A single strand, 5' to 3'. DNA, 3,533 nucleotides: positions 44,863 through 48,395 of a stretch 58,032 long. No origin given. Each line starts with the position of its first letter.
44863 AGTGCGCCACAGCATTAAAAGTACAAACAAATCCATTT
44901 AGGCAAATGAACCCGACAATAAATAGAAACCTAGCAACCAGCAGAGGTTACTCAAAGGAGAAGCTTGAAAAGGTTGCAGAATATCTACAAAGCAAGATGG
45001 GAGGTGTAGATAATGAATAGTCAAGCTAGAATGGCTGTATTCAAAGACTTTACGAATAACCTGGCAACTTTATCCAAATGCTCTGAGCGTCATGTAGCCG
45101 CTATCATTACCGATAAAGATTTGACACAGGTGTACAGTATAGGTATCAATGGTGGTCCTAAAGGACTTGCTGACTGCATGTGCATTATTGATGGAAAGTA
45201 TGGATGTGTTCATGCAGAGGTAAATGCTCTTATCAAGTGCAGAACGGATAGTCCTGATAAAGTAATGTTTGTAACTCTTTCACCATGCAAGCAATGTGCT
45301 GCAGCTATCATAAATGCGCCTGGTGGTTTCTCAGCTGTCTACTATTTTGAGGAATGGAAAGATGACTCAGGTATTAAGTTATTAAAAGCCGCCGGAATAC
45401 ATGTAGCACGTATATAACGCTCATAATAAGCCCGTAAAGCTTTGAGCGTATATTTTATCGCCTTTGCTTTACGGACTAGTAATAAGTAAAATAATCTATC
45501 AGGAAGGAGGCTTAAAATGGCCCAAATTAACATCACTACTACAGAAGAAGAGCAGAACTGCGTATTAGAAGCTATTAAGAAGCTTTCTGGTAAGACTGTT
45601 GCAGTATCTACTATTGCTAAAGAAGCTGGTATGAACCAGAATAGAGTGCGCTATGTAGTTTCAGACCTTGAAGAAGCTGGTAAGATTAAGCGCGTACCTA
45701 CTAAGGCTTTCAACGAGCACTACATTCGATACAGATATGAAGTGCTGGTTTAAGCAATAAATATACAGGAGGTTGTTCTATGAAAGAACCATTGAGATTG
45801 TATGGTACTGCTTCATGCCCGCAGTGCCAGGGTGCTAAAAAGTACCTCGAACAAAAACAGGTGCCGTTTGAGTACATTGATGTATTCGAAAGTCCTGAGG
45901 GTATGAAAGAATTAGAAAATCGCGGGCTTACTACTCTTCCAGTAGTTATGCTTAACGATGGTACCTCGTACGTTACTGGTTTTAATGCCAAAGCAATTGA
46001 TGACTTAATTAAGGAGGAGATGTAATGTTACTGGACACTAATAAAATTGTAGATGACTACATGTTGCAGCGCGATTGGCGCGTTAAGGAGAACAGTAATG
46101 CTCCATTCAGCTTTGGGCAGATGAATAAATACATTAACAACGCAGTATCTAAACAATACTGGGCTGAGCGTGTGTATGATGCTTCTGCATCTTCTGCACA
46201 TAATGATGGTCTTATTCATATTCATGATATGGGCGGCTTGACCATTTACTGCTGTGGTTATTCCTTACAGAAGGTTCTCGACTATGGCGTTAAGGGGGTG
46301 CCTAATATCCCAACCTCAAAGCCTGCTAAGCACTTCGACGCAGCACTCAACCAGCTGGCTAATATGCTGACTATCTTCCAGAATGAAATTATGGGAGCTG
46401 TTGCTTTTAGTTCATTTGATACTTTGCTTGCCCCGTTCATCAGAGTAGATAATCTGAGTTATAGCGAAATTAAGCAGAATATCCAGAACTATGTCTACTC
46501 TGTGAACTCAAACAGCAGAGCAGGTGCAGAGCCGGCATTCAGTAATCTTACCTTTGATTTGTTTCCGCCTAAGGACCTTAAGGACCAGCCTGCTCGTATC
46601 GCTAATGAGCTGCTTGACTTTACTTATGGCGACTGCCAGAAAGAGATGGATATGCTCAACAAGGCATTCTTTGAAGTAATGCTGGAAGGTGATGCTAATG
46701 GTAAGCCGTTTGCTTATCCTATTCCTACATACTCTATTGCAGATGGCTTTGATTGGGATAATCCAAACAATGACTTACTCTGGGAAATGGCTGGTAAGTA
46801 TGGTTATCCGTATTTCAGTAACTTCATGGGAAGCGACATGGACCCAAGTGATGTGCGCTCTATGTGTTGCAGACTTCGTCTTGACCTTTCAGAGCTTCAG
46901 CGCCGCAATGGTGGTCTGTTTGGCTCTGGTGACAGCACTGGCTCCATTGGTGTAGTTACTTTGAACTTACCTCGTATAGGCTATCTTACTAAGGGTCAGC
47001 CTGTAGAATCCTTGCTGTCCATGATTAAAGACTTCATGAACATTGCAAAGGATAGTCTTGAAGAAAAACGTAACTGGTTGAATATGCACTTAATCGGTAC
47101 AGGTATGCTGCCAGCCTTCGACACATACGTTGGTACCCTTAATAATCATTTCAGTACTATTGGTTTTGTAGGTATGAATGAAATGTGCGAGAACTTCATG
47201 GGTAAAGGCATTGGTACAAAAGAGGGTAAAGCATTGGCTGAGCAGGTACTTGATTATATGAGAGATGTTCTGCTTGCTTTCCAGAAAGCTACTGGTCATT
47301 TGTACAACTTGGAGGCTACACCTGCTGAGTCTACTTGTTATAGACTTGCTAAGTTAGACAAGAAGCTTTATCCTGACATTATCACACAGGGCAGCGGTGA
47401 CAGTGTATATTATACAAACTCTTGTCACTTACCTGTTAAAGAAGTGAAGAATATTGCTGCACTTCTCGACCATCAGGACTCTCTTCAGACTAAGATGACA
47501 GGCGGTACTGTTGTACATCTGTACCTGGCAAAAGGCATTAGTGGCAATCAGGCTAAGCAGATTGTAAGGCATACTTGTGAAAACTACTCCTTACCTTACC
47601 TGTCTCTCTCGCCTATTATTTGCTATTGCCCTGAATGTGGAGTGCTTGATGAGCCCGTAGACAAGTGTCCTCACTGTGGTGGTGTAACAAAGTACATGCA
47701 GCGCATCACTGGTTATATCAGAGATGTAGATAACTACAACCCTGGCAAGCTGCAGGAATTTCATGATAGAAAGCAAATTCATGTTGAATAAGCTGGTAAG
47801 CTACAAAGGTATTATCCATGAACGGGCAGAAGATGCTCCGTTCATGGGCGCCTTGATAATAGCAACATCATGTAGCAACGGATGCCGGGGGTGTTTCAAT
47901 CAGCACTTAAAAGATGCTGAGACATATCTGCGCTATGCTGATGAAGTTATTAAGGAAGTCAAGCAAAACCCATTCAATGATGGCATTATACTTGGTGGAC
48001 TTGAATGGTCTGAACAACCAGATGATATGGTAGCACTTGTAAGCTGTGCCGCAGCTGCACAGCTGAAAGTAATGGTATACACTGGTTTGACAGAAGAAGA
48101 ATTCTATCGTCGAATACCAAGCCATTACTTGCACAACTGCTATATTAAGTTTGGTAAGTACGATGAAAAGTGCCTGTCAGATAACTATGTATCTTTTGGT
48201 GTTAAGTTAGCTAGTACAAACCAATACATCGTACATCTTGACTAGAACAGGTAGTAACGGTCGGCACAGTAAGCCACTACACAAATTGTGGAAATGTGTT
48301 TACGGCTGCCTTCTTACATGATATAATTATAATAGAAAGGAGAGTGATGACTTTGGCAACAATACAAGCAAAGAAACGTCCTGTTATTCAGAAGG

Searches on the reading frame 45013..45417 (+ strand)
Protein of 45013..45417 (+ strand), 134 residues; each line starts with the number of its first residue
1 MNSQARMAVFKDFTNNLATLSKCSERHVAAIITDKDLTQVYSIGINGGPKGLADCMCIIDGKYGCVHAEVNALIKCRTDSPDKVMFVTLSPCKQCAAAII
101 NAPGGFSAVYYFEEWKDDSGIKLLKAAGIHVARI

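Call 61: search_protein_families(library=pfam, proteins=[window:45013-45417:+], max_evalue=0.01)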
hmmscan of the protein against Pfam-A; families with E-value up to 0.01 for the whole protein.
window:45013-45417:+ (134 aa): 8 families
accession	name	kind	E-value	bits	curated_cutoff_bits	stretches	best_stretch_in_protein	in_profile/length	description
PF00383.29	dCMP_cyt_deam_1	-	1.4e-14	54.2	25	1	17-110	14-99/102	Cytidine and deoxycytidylate deaminase zinc-binding region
PF14437.12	MafB19-deam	-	1e-08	35.6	27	1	8-102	5-92/142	MafB19-like deaminase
PF14439.12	Bd3614-deam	-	2.4e-08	34.4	38.5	1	25-114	7-91/113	Bd3614-like deaminase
PF18750.7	SNAD4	-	8.3e-05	23.1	27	1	66-102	32-74/130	Secreted Novel AID/APOBEC-like Deaminase 4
PF08210.17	APOBEC_N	-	0.00064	20.2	25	0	73-132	53-129/170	APOBEC-like N-terminal domain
PF18778.7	NAD1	-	0.0051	17.4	27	0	67-102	51-93/175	Novel AID APOBEC clade 1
PF18772.7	APOBEC2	-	0.008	16.6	26.8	0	65-102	50-92/175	APOBEC2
PF18774.7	APOBEC4_like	-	0.0095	16.3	26.7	0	63-101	32-74/131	APOBEC4-like -AID/APOBEC-deaminase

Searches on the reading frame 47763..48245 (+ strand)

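Call 62: search_protein_families(library=pfam, proteins=[window:47763-48245:+], max_evalue=0.01)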
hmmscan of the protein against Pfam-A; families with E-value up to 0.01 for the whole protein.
window:47763-48245:+ (160 aa): 2 families
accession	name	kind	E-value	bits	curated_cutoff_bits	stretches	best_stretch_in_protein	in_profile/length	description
PF13353.11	Fer4_12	-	2.5e-07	31.5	22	1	33-126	11-109/137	4Fe-4S single cluster domain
PF04055.27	Radical_SAM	-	0.0024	18.5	29.5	1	32-117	2-96/166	Radical SAM superfamily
